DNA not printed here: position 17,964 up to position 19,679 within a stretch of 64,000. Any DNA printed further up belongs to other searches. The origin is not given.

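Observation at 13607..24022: Kinase-less sugar locus coupling an ABC importer to a FucI-family isomerase, a tungsten-type AOR, a MoaD-like protein and a transaldolase: candidate ferredoxin-linked catabolic route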

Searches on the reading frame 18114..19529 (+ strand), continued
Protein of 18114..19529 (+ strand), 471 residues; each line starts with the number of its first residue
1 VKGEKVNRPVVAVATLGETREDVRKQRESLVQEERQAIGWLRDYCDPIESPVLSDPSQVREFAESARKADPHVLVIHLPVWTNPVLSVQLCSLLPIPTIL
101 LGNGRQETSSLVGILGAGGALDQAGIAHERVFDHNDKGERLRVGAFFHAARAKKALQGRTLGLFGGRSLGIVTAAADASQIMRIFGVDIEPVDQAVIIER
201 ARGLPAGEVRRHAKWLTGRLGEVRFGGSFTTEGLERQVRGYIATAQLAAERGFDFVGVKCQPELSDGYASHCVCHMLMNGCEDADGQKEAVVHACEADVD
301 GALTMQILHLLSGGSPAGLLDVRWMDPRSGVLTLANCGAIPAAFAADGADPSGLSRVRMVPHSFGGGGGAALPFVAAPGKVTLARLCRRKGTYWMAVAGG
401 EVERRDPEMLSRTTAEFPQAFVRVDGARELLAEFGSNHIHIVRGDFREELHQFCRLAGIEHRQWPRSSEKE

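Call 35: find_encoding_contigs(protein=P0266, flank=10000, max_places=1)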
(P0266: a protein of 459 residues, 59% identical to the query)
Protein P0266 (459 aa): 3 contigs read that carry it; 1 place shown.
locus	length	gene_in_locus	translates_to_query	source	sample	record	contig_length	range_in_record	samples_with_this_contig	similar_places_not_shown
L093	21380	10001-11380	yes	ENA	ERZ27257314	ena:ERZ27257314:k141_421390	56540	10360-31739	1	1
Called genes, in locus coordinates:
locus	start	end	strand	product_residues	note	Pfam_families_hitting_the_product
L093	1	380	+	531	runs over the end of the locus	PF07833:Cu_amine_oxidN1 (weak)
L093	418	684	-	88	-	PF02597:ThiS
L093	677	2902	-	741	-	PF01315:Ald_Xan_dh_C, PF02738:MoCoBD_1, PF20256:MoCoBD_2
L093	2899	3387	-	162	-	PF00111:Fer2, PF01799:Fer2_2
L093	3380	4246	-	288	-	PF00941:FAD_binding_5, PF03450:CO_deh_flav_C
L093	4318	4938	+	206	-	PF00293:NUDIX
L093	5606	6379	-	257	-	-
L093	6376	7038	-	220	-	PF08666:SAF, PF16976:RcpC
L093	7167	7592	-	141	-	-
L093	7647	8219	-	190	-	PF01227:GTP_cyclohydroI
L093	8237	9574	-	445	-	PF00809:Pterin_bind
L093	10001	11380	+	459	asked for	PF07881:Fucose_iso_N1 (weak), PF02952:Fucose_iso_C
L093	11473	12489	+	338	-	PF22649:Cgl0159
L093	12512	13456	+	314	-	PF00294:PfkB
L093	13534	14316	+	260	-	PF09339:HTH_IclR, PF01978:TrmB (weak), PF01614:IclR_C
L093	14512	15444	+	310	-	PF13483:Lactamase_B_3, PF12706:Lactamase_B_2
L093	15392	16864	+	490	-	PF00005:ABC_tran, PF13304:AAA_21 (faint), PF00005:ABC_tran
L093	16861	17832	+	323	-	PF02653:BPD_transp_2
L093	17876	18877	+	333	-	PF13458:Peripla_BP_6 (faint), PF00532:Peripla_BP_1, PF13407:Peripla_BP_4, PF13377:Peripla_BP_3 (weak)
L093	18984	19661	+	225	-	PF03328:HpcH_HpaI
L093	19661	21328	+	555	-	PF00920:ILVD_EDD_N, PF24877:ILV_EDD_C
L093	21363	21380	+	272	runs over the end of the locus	PF04962:KduI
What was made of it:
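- The kinase plus aldolase-like variant (L093) parallels sulfo-EMP (call 35).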

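Call 36: find_encoding_contigs(protein=P0299, flank=10000, max_places=1)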
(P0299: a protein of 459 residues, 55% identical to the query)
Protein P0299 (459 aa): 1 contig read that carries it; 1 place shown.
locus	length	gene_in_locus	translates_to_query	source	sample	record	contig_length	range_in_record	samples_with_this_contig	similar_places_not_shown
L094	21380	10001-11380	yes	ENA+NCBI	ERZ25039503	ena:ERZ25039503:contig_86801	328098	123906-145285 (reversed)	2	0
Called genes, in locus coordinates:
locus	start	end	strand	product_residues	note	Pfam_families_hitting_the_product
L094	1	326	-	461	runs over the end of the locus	PF13541:ChlI, PF00158:Sigma54_activat (faint), PF00493:MCM (faint), PF01078:Mg_chelatase, PF05496:RuvB_N (faint), PF13191:AAA_16 (faint), PF07728:AAA_5 (weak)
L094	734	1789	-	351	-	PF01208:URO-D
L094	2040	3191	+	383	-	PF03315:SDH_beta (weak), PF03313:SDH_alpha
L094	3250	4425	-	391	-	PF00089:Trypsin, PF13365:Trypsin_2, PF00595:PDZ, PF13180:PDZ_2, PF17820:PDZ_6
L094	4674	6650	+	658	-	PF01807:Zn_ribbon_DnaG, PF08275:DNAG_N, PF01751:Toprim, PF13155:Toprim_2, PF13662:Toprim_4, PF10410:DnaB_bind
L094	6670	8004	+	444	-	PF00140:Sigma70_r1_2, PF04542:Sigma70_r2, PF04539:Sigma70_r3, PF04545:Sigma70_r4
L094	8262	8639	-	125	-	PF20118:DUF6508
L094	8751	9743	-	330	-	PF00248:Aldo_ket_red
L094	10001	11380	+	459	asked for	PF07881:Fucose_iso_N1 (weak), PF02952:Fucose_iso_C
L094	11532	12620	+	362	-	PF00923:TAL_FSA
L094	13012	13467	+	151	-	PF02381:MraZ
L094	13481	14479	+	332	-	PF01795:Methyltransf_5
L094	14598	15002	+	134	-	-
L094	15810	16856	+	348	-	PF00905:Transpeptidase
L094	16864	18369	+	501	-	PF08245:Mur_ligase_M, PF02875:Mur_ligase_C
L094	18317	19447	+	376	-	PF00953:Glycos_transf_4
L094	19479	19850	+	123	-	-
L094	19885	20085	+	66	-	-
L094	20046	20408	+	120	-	-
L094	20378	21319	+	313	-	PF08245:Mur_ligase_M, PF02875:Mur_ligase_C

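Call 40: search_protein_families(library=pfam, proteins=[L073:3134-4924:+, L073:4957-6030:+, L073:6103-6915:+, L073:6996-7811:+, L073:11511-12665:+, L073:12793-13473:+, L072:7956-9083:+, L072:9222-9998:+, L072:15071-17341:+, L072:17325-18539:+], max_evalue=0.0001)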
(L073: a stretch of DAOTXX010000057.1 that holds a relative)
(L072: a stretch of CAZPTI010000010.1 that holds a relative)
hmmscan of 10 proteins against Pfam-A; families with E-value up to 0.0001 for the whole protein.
L073:3134-4924:+ (596 aa): 1 family
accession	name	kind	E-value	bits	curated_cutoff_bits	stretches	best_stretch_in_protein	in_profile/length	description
PF00582.32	Usp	-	3.9e-18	66.8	24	1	477-596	3-141/141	Universal stress protein family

L073:4957-6030:+ (357 aa): 1 family
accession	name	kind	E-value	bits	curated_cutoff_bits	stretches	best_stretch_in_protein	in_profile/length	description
PF02615.19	Ldh_2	-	8.4e-116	387.1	38.8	1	9-339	1-332/333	Malate/L-lactate dehydrogenase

L073:6103-6915:+ (270 aa): 1 family
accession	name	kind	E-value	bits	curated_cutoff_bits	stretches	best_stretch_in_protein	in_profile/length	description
PF02633.19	Creatininase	-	2.7e-50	171.4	31.3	1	15-254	6-238/238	Creatinine amidohydrolase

L073:6996-7811:+ (271 aa): 3 families
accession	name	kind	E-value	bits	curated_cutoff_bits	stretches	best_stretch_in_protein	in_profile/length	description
PF13561.12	adh_short_C2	-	5.5e-65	219.7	27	1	25-259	1-234/236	Enoyl-(Acyl carrier protein) reductase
PF00106.31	adh_short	-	6e-60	202.5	26.6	1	19-209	1-190/195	short chain dehydrogenase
PF08659.16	KR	-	1.7e-18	67.6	22.6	1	22-179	4-160/180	KR domain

L073:11511-12665:+ (384 aa): 1 family
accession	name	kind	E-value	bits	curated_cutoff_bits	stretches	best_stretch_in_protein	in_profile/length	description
PF01208.23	URO-D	-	1.6e-29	103.5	23.9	1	170-377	144-345/346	Uroporphyrinogen decarboxylase (URO-D)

L073:12793-13473:+ (226 aa): 2 families
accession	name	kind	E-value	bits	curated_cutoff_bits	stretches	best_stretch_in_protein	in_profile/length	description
PF02310.24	B12-binding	-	6.2e-31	107.2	32.1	1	98-209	1-118/121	B12 binding domain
PF02607.22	B12-binding_2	-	1.2e-24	86.7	23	1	13-85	2-73/74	B12 binding domain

L072:7956-9083:+ (375 aa): 1 family
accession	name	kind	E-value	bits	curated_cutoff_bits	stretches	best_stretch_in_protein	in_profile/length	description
PF00923.25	TAL_FSA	-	5e-22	79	27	1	42-292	2-225/285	Transaldolase/Fructose-6-phosphate aldolase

L072:9222-9998:+ (258 aa): 5 families
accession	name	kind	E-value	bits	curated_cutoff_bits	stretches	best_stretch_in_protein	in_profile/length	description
PF13561.12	adh_short_C2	-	4.6e-67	226.5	27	1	12-246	1-234/236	Enoyl-(Acyl carrier protein) reductase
PF00106.31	adh_short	-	4.8e-60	202.8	26.6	1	7-196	2-190/195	short chain dehydrogenase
PF08659.16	KR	-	6e-20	72.4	22.6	1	8-166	3-160/180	KR domain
PF23441.1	SDR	-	4.4e-05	23.4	27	1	2-206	4-212/258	SDR-like rossmann domain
PF01370.27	Epimerase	-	7.5e-05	22.7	20.9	0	9-142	2-115/240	NAD dependent epimerase/dehydratase family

L072:15071-17341:+ (756 aa): 3 families
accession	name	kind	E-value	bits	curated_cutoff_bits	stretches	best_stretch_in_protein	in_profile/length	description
PF01515.24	PTA_PTB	-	3.1e-96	322.9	24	1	441-750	12-319/319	Phosphate acetyl/butaryl transferase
PF00390.24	malic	-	1.9e-27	96.7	23.1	1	21-152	3-182/182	Malic enzyme, N-terminal domain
PF03949.21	Malic_M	-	4.1e-18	66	23.5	1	166-360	3-230/258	Malic enzyme, NAD binding domain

L072:17325-18539:+ (404 aa): 1 family
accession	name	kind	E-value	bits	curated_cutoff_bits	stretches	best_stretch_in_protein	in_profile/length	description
PF01208.23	URO-D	-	9.1e-30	104.3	23.9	1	133-383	101-345/346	Uroporphyrinogen decarboxylase (URO-D)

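Call 50: search_protein_families(library=pfam, proteins=[L077:2849-3910:+, L077:5025-6047:+, L077:6101-7030:+, L077:7077-8132:+, L077:9115-9993:+, L077:12493-13272:+, L077:13391-14425:+, L077:14494-15087:+, L077:15027-16373:+, L077:16473-17486:+], max_evalue=0.0001)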
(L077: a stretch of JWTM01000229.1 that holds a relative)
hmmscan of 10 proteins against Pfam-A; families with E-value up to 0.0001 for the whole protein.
L077:2849-3910:+ (353 aa): 2 families
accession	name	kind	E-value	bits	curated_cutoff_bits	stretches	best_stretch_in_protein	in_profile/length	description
PF00072.30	Response_reg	-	6e-14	52.6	30.2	1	219-338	1-108/111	Response regulator receiver domain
PF01627.28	Hpt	-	1.7e-12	47.8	24.6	1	7-98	5-83/84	Hpt domain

L077:5025-6047:+ (340 aa): 4 families
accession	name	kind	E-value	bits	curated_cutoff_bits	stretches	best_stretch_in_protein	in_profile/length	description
PF13377.12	Peripla_BP_3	-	3.7e-29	102.4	26.5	1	176-336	1-167/167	Periplasmic binding protein-like domain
PF00532.27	Peripla_BP_1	-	9.9e-24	84.7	22.2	1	70-281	3-225/281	Periplasmic binding proteins and sugar binding domain of LacI family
PF00356.27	LacI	-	3.4e-18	65.6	27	1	15-57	4-46/46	Bacterial regulatory proteins, lacI family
PF13407.12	Peripla_BP_4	-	3.4e-14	53.5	35.1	1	121-279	53-216/258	Periplasmic binding protein domain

L077:6101-7030:+ (309 aa): 1 family
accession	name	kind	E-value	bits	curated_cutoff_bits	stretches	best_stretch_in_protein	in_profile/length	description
PF08450.18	SGL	-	3.1e-46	158.4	26.3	1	52-300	3-245/246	SMP-30/Gluconolactonase/LRE-like region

L077:7077-8132:+ (351 aa): 1 family
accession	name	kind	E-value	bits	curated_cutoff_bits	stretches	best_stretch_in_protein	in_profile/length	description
PF02615.19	Ldh_2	-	7.7e-113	377.4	38.8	1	7-339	1-333/333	Malate/L-lactate dehydrogenase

L077:9115-9993:+ (292 aa): 3 families
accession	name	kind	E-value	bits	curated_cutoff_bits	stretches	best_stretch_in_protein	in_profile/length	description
PF13561.12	adh_short_C2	-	3.8e-65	220.2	27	1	27-260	6-234/236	Enoyl-(Acyl carrier protein) reductase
PF00106.31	adh_short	-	1.4e-54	185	26.6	1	18-208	1-188/195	short chain dehydrogenase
PF08659.16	KR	-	2.7e-11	44.1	22.6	1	21-171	4-151/180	KR domain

L077:12493-13272:+ (259 aa): 1 family
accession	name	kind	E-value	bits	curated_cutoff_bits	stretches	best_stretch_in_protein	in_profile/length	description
PF03328.21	HpcH_HpaI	-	6.5e-40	137.2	25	1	21-241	3-216/221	HpcH/HpaI aldolase/citrate lyase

L077:13391-14425:+ (344 aa): 1 family
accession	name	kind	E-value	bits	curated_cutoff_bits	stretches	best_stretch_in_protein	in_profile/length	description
PF03480.18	DctP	-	3.2e-72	243.7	23.4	1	43-321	2-281/286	Bacterial extracellular solute-binding protein, family 7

L077:14494-15087:+ (197 aa): 1 family
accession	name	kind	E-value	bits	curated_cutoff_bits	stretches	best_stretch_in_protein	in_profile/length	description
PF04290.18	DctQ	-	1.1e-27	97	28.3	1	25-152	1-127/132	Tripartite ATP-independent periplasmic transporters, DctQ component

L077:15027-16373:+ (448 aa): 2 families
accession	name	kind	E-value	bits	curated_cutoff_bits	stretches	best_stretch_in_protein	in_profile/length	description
PF06808.19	DctM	-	6.3e-115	384.7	23.8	1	26-435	1-412/413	Tripartite ATP-independent periplasmic transporter, DctM component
PF03606.21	DcuC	-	1.2e-05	24.5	23.1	1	118-433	122-458/461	C4-dicarboxylate anaerobic carrier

L077:16473-17486:+ (337 aa): 1 family
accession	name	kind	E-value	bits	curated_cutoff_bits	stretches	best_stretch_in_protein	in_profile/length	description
PF03480.18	DctP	-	3e-72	243.8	23.4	1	36-314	2-281/286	Bacterial extracellular solute-binding protein, family 7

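Call 64: search_protein_families(library=pfam, proteins=[L034:14776-16251:+], max_evalue=0.0001)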
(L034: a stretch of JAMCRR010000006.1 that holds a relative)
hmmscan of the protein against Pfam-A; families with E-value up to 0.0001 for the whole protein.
L034:14776-16251:+ (491 aa): 1 family
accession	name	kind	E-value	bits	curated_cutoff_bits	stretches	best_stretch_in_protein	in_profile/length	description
PF00171.27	Aldedh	-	1.3e-137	459.6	23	1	14-479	1-461/461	Aldehyde dehydrogenase family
